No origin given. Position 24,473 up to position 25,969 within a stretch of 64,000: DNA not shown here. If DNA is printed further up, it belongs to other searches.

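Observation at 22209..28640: Candidate undescribed cell-surface fibre locus: SigF-type sigma, RHH-TM protein and four co-directional exported proteins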

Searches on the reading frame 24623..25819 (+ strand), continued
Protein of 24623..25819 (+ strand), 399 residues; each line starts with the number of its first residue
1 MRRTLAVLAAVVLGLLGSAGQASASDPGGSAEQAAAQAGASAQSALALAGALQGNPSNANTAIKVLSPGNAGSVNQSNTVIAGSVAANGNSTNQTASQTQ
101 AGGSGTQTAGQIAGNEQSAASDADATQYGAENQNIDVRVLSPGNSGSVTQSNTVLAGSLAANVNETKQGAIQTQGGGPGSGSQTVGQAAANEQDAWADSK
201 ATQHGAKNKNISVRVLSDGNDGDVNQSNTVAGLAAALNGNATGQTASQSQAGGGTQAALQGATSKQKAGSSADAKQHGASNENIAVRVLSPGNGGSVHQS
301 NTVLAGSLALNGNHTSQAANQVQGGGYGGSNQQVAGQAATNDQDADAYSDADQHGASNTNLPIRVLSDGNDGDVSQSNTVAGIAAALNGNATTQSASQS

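Call 24: predict_structure(alignment_id=A1)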
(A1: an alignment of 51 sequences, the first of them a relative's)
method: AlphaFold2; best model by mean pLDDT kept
length: 695 residues; sequences in the alignment: 51
mean_pLDDT: 77.8   pTM: 0.73
mean pLDDT of the five models: 77.8, 66.7, 66.4, 66.4, 44.8
residues with pLDDT >= 90: 327; 70-90: 179; 50-70: 66; < 50: 123
segments of 3 or more residues with pLDDT < 50: 1-32, 412-426, 622-695
pLDDT, mean of each block of 10 residues (from residue 1): 29 29 33 59 84 89 87 91 86 70 61 82 95 93 92 96 84 58 71 93 96 94 96 97 83 61 84 98 96 93 98 96 78 69 92 98 96 93 98 94 68 45 50 83 96 97 91 94 97 88 73 90 98 94 83 96 93 80 77 91 95 86 42 32 31 32 30 32 34 37
secondary structure, 60 per line:
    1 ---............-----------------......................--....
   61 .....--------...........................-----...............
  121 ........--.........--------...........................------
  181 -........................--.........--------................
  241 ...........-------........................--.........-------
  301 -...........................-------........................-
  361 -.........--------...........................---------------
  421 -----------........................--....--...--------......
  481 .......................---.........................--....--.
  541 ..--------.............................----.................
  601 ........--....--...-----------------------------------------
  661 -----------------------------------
elements in order (helices of 4 or more, strands of 3 or more residues): H4-15 E33-54 E57-65 E74-100 E106-128 E131-139 E148-174 E182-205 E208-216 E225-251 E259-282 E285-293 E302-328 E336-359 E362-370 E379-405 E432-455 E458-461 E464-466 E475-503 E507-531 E534-537 E540-542 E551-579 E584-608 E611-614 E617-619

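Call 29: fold_search(model_id=the predicted structure, library=pdb)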
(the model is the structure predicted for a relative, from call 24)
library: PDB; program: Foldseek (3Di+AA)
matches with E <= 10: 29; with E <= 0.001: 0
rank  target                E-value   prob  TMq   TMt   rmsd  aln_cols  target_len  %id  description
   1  9u4u_A                4.5e-01  0.02  0.04  0.14  34.3       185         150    9  Structure of the functional amyloid FapC from Pseudomonas sp.UK4 (released 2025-08-06)
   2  8bwk_C                5.7e-01  0.00  0.04  0.04  39.8       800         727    8  Metagenomic derived PL6 alginate lyase (released 2023-12-20)
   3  7dmk_C                1.2e+00  0.00  0.04  0.04  42.6       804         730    8  PL6 alginate lyase BcAlyPL6 (released 2021-10-06)
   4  7koh_A                2.4e+00  0.00  0.05  0.06  42.4       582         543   11  Crystal structure of antigen 43 from Escherichia coli EDL933 (released 2022-03-09)
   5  8bwk_B                2.5e+00  0.00  0.04  0.04  39.8       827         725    7  Metagenomic derived PL6 alginate lyase (released 2023-12-20)
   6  7dmk_B                2.6e+00  0.00  0.05  0.04  39.9       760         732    7  PL6 alginate lyase BcAlyPL6 (released 2021-10-06)
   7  3sze                  4.6e+00  0.00  0.04  0.04  44.3       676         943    8  Crystal structure of the passenger domain of the E. coli autotransporter EspP (released 2011-10-12)
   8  1dbg_A                6.5e+00  0.00  0.04  0.05  37.8       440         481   10  CRYSTAL STRUCTURE OF CHONDROITINASE B (released 2000-01-12)
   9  7koh_B                6.5e+00  0.00  0.05  0.05  41.9       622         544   11  Crystal structure of antigen 43 from Escherichia coli EDL933 (released 2022-03-09)
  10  4xn3_A                6.5e+00  0.00  0.05  0.06  38.8       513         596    9  Tailspike protein mutant E372A of E. coli bacteriophage HK620 in complex with hexasaccharide (released 2016-01-27)
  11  8bwk_D                6.5e+00  0.00  0.04  0.04  40.9       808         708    8  Metagenomic derived PL6 alginate lyase (released 2023-12-20)
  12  8bwk_A                6.5e+00  0.00  0.04  0.04  39.9       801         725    7  Metagenomic derived PL6 alginate lyase (released 2023-12-20)
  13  2zu0_B                6.8e+00  0.00  0.06  0.09  33.7       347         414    6  Crystal structure of SufC-SufD complex involved in the iron-sulfur cluster biosynthesis (released 2009-03-10)
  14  5gkd_A                6.8e+00  0.00  0.04  0.04  41.2       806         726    5  Structure of PL6 family alginate lyase AlyGC (released 2017-02-08)
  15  1dab                  7.2e+00  0.00  0.04  0.05  39.8       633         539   10  The Structure of Bordetella Pertussis Virulence Factor P.69 Pertactin (released 1999-12-15)
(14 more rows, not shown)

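Call 66: list_cluster_members(proteins=[P0021, P0077, P0081, P0030, P0040, P0095, P0099, P0112, P0137, P0165])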
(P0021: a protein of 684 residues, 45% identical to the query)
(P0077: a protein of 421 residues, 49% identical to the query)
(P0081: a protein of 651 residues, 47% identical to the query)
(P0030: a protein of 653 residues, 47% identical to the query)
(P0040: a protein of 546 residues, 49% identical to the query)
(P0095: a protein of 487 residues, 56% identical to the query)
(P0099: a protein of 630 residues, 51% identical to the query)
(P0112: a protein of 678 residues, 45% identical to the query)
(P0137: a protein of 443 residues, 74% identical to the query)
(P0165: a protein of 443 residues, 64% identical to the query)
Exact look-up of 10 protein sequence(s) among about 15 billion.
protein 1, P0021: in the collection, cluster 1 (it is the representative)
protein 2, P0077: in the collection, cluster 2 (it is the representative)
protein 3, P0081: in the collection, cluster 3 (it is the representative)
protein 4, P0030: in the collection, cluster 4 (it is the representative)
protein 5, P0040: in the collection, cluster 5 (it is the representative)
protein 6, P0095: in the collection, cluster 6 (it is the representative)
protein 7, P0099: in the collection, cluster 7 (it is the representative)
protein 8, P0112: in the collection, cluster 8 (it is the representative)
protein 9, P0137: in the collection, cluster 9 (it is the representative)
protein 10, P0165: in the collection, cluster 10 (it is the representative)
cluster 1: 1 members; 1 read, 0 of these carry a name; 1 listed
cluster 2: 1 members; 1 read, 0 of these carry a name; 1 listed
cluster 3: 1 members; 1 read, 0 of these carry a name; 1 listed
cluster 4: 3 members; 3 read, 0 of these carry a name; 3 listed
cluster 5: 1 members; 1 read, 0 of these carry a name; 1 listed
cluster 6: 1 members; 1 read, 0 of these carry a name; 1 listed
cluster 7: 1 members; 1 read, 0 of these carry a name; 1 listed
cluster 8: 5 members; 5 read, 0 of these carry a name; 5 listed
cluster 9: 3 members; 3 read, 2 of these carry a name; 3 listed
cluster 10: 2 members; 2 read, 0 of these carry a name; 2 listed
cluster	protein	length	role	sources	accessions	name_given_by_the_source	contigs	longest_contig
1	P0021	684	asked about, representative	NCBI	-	-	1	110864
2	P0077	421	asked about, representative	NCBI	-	-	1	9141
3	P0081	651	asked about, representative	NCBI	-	-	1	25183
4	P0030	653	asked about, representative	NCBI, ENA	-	-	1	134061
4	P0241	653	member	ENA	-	-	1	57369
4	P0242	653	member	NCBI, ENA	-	-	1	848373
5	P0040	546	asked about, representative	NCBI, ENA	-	-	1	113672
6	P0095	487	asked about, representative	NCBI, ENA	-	-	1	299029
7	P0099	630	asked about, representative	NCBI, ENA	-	-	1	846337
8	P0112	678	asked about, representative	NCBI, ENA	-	-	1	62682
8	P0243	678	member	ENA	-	-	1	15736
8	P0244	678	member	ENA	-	-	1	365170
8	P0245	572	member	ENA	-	-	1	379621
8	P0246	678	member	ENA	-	-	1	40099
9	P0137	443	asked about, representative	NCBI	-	-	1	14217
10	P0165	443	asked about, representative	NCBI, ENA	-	-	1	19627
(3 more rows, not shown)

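Call 78: search_protein_representatives(alignment_id=A1)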
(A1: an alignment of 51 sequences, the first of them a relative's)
Query: 51 sequences, 646 profile positions. Proteins with E-value up to 0.001 (for the whole library): 1511; up to 1e-10: 990; up to 1e-30: 449. The best 150 are listed.
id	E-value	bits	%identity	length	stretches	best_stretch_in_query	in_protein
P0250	0.0e+00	1281.6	-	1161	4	1-336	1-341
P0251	0.0e+00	1207.1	-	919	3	100-564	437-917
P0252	0.0e+00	1199.0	-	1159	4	1-444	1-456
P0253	0.0e+00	1027.3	-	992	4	104-415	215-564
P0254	3.9e-290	980.4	-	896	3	3-487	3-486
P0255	5.9e-289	976.5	-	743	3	1-427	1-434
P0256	1.7e-286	968.4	-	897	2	1-491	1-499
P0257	3.5e-282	954.1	-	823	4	27-420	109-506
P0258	1.3e-280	948.9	-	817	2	178-644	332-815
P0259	6.3e-276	933.5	-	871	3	3-411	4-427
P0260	3.4e-270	914.5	-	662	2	1-522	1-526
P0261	5.3e-260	880.9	-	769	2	1-414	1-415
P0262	1.2e-256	869.7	-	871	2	100-573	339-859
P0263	2.5e-255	865.4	-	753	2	174-606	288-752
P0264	2.4e-251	852.3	-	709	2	1-602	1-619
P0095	9.2e-180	615.8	-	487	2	62-387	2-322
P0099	3.6e-164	564.2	-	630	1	81-636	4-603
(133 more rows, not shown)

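Call 86: search_protein_families(library=padloc, proteins=[L002:5213-5587:-, L002:5594-6064:-, L002:6282-7928:+, L002:8001-9899:+, L002:10015-10662:+, L002:10659-11993:+], max_evalue=0.001)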
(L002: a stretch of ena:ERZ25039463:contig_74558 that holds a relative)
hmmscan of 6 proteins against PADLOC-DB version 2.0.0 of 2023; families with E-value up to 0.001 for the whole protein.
L002:5213-5587:- (124 aa): 0 families

L002:5594-6064:- (156 aa): 1 family
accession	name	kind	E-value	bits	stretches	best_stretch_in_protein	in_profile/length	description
PDLC02203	MzaA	-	1.8e-09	34.4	1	1-70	434-503/683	-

L002:6282-7928:+ (548 aa): 0 families

L002:8001-9899:+ (632 aa): 0 families

L002:10015-10662:+ (215 aa): 0 families

L002:10659-11993:+ (444 aa): 0 families
